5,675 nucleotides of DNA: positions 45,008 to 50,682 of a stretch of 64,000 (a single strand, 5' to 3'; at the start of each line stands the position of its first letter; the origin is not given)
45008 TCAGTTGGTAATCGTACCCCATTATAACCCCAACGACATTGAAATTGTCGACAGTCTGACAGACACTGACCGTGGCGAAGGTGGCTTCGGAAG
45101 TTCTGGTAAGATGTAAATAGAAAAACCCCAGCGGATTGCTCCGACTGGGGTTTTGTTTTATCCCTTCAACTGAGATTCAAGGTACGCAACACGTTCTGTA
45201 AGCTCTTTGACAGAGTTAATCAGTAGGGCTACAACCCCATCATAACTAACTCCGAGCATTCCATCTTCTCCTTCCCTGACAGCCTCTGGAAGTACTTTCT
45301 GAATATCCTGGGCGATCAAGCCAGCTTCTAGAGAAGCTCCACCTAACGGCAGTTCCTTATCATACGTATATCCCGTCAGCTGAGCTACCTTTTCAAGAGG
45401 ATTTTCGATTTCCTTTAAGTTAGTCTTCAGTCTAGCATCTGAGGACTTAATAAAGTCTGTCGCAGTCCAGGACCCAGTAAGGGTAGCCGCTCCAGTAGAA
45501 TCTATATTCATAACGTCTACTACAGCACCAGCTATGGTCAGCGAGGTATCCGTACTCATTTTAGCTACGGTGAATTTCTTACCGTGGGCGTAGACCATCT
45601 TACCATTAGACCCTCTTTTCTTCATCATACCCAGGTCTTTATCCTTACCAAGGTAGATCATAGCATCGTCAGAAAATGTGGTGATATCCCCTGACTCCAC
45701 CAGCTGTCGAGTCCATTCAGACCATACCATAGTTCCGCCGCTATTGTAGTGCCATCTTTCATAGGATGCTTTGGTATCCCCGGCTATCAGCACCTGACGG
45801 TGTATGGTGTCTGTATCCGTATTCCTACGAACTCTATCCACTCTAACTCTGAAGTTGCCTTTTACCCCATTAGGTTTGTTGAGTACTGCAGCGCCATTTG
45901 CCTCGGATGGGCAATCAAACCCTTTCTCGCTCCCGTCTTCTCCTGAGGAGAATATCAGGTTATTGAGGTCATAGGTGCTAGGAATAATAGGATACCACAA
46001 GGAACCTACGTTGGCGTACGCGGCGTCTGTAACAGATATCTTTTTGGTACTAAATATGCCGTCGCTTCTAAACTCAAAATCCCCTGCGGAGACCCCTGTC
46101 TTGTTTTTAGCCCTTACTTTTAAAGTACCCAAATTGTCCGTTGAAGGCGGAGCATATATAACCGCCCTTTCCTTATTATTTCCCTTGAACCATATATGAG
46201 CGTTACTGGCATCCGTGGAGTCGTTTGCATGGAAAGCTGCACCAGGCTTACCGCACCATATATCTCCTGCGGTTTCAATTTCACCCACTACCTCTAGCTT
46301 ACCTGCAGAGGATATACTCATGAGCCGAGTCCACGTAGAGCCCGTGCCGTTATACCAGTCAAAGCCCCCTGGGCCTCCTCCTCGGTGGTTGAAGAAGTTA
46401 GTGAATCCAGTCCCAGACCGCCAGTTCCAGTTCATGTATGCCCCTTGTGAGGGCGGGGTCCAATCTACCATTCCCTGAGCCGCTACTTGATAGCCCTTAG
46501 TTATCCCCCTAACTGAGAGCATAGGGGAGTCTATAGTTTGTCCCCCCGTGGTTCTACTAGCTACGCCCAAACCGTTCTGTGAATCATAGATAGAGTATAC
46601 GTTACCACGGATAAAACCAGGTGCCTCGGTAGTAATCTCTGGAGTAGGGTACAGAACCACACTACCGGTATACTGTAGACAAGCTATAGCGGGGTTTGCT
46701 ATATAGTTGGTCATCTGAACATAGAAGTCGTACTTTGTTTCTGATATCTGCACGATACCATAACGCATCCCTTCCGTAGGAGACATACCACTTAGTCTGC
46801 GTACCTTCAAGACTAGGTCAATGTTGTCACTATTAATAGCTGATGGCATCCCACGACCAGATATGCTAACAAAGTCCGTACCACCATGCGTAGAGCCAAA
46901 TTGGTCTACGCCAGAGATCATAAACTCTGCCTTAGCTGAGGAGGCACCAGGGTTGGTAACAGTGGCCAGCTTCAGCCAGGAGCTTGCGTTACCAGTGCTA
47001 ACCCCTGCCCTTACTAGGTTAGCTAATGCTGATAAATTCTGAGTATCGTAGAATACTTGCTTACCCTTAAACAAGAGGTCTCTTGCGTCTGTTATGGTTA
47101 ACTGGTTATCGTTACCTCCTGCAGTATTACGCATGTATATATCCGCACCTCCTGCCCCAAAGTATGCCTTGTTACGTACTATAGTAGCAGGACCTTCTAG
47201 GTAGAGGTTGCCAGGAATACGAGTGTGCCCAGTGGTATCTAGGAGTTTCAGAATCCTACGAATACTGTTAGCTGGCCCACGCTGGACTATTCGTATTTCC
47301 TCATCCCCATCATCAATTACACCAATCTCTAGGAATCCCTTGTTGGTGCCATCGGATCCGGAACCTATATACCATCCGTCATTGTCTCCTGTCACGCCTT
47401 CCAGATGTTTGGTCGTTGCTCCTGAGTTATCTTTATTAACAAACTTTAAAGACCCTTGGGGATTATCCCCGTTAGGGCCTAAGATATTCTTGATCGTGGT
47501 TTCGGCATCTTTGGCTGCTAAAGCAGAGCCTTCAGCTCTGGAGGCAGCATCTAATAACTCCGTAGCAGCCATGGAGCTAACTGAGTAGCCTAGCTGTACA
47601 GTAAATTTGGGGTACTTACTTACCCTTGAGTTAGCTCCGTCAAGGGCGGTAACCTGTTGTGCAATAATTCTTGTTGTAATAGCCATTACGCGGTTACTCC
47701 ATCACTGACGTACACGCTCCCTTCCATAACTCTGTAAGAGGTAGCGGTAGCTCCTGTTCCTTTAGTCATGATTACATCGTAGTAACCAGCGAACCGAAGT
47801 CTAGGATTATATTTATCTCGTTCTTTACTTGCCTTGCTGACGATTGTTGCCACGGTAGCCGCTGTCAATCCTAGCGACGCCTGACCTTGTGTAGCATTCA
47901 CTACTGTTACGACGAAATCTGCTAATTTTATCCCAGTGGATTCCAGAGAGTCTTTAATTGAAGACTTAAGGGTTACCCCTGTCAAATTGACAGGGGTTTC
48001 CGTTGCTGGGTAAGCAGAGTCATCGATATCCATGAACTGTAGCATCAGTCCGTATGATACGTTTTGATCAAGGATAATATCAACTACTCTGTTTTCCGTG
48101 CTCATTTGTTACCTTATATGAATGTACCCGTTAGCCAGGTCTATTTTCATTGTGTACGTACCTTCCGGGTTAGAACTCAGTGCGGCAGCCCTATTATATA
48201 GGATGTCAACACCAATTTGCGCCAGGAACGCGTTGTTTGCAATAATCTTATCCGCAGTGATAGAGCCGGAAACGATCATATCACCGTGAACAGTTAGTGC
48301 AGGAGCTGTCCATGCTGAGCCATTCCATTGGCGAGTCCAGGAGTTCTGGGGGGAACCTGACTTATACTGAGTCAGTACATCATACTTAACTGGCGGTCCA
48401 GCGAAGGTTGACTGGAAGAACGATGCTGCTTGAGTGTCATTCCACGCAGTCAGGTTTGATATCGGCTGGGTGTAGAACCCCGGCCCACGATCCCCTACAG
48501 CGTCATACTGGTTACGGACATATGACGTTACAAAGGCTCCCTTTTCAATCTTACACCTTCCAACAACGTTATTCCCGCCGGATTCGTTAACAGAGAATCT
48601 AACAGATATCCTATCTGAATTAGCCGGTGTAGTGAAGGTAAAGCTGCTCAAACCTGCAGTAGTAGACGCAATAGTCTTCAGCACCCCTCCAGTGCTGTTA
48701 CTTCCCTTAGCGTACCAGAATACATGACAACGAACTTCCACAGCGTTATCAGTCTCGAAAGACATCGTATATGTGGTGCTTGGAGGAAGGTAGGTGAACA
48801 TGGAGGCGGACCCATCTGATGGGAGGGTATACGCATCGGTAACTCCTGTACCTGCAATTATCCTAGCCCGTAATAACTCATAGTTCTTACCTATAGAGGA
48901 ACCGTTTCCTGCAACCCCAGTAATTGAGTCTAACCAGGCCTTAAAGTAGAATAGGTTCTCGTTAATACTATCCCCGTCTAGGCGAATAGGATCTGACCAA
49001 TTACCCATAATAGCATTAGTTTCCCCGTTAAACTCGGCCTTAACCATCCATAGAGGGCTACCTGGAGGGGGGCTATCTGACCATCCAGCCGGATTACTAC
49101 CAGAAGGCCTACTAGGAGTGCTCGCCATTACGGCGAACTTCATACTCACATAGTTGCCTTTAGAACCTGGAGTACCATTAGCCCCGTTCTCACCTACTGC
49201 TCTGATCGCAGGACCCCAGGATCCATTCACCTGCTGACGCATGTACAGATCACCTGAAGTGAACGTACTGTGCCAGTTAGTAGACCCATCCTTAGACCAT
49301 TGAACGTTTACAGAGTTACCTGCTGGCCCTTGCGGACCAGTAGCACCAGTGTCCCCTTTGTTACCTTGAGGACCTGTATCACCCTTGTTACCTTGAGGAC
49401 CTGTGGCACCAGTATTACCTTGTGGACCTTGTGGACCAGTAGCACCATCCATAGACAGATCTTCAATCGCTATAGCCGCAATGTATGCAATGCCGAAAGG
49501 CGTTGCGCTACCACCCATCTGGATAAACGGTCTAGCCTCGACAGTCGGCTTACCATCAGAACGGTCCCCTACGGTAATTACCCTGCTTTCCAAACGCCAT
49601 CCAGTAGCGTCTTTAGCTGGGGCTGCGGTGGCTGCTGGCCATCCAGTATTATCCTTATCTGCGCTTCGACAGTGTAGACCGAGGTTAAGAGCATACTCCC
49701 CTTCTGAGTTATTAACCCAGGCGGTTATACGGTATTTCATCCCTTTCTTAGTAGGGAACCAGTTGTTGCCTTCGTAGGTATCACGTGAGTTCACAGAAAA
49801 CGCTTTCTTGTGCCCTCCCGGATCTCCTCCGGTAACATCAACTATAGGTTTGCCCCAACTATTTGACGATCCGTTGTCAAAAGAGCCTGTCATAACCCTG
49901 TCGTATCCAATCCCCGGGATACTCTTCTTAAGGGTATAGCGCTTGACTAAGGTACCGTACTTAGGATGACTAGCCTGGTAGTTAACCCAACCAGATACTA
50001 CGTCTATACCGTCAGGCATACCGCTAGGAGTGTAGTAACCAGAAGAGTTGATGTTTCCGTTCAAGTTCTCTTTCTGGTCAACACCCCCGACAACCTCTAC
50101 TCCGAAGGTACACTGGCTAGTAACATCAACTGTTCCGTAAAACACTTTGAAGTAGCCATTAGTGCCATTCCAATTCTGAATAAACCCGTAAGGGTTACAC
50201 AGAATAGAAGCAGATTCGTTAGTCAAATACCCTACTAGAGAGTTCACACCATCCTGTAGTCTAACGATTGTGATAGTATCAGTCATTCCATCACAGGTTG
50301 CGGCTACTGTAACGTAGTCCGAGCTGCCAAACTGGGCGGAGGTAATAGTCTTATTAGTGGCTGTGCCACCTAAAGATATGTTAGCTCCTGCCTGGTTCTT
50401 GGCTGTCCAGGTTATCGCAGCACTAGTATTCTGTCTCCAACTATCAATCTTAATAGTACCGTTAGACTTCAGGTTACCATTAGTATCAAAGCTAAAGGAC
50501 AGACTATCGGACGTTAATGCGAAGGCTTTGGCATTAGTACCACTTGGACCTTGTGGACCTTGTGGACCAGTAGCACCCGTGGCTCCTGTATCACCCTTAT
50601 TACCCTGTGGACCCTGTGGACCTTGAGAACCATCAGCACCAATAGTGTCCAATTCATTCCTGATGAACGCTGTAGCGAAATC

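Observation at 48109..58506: Giant 3465-aa collagen-like modular fibre protein at the pb4 position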

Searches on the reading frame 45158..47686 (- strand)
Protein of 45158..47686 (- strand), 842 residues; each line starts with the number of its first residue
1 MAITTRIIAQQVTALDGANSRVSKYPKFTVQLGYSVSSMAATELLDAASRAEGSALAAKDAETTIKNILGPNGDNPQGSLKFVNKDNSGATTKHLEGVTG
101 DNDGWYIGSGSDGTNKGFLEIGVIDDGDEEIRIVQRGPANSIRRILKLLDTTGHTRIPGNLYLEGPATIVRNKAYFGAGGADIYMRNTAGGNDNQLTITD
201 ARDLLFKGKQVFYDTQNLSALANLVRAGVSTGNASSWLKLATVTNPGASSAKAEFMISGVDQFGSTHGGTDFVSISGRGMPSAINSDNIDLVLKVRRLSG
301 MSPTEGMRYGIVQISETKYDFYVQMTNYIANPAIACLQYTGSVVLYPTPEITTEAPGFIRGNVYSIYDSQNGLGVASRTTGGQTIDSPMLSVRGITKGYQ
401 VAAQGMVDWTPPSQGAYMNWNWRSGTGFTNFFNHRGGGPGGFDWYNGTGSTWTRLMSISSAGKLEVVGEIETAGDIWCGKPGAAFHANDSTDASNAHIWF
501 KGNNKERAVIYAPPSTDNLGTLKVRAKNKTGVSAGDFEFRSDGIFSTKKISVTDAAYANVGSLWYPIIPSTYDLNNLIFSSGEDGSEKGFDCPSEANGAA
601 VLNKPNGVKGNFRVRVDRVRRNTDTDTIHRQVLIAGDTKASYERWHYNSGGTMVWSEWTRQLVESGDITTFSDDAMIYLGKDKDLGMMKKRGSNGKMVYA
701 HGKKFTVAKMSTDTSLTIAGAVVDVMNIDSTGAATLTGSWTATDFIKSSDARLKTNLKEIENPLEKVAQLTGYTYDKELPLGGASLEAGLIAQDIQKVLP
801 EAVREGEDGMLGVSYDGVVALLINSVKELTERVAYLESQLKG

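Call 5: search_protein_families(library=pfam, proteins=[window:45158-47686:-], max_evalue=0.01)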
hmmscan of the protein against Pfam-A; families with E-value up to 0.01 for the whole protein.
window:45158-47686:- (842 aa): 1 family
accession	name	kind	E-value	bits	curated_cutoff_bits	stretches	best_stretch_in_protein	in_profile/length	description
PF13884.11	Peptidase_S74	-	6.7e-16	58.8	22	1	749-804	1-58/58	Chaperone of endosialidase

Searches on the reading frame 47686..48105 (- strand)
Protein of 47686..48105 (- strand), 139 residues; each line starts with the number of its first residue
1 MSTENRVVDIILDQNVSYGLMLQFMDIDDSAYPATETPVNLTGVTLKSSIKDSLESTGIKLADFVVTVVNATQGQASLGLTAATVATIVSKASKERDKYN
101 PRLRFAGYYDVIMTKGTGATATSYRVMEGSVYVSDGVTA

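Call 5: search_protein_families(library=pfam, proteins=[window:47686-48105:-], max_evalue=0.01)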
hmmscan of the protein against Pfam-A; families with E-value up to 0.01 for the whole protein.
window:47686-48105:- (139 aa): 1 family
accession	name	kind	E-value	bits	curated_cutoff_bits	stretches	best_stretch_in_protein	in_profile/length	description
PF23926.2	LtfC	-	8.2e-18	65.3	27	1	4-133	1-99/100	LtfC-like, beta-sandwich domain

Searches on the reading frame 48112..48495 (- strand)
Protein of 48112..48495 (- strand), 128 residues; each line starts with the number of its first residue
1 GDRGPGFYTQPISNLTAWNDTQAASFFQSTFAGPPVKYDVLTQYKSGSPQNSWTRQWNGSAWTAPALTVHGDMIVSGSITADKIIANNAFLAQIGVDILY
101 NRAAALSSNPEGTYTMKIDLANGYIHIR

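Call 53: search_protein_families(library=phrogs, proteins=[window:48112-48495:-], max_evalue=0.001)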
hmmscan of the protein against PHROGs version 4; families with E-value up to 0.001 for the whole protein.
window:48112-48495:- (128 aa): 6 families
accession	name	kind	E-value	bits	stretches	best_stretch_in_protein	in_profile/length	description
phrog_3890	-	tail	9.1e-87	292.1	1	1-128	3326-3453/3453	straight fibre tail protein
phrog_38396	-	tail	1.7e-45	156.2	1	1-114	1253-1366/1435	tail protein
phrog_37728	-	unknown function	4.9e-12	44.8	1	3-92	1460-1548/1894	-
phrog_22201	-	tail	3.1e-08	33.5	1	14-88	360-435/683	tail fiber protein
phrog_23593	-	tail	1.4e-06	26.4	1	1-101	1902-1997/2201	tail protein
phrog_25191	-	unknown function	0.00013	21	1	16-94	406-487/855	-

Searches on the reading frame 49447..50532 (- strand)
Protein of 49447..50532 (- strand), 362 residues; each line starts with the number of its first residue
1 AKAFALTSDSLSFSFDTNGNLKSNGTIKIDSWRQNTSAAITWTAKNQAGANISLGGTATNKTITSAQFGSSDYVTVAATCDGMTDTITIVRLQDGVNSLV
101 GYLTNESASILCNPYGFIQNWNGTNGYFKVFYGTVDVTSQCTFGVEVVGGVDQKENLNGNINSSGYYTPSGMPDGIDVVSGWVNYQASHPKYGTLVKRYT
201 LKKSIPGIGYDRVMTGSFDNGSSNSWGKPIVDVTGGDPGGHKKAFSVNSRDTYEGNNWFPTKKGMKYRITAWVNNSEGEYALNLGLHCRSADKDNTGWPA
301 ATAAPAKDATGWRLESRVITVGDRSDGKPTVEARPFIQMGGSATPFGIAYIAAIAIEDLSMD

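Call 55: search_protein_families(library=pfam, proteins=[window:49447-50532:-], max_evalue=1)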
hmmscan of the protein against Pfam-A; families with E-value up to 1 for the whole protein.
window:49447-50532:- (362 aa): 1 family
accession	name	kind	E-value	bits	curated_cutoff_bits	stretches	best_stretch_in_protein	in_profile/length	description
PF12985.13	DUF3869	-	0.37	11.5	24.5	1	50-89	25-66/85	Domain of unknown function (DUF3869)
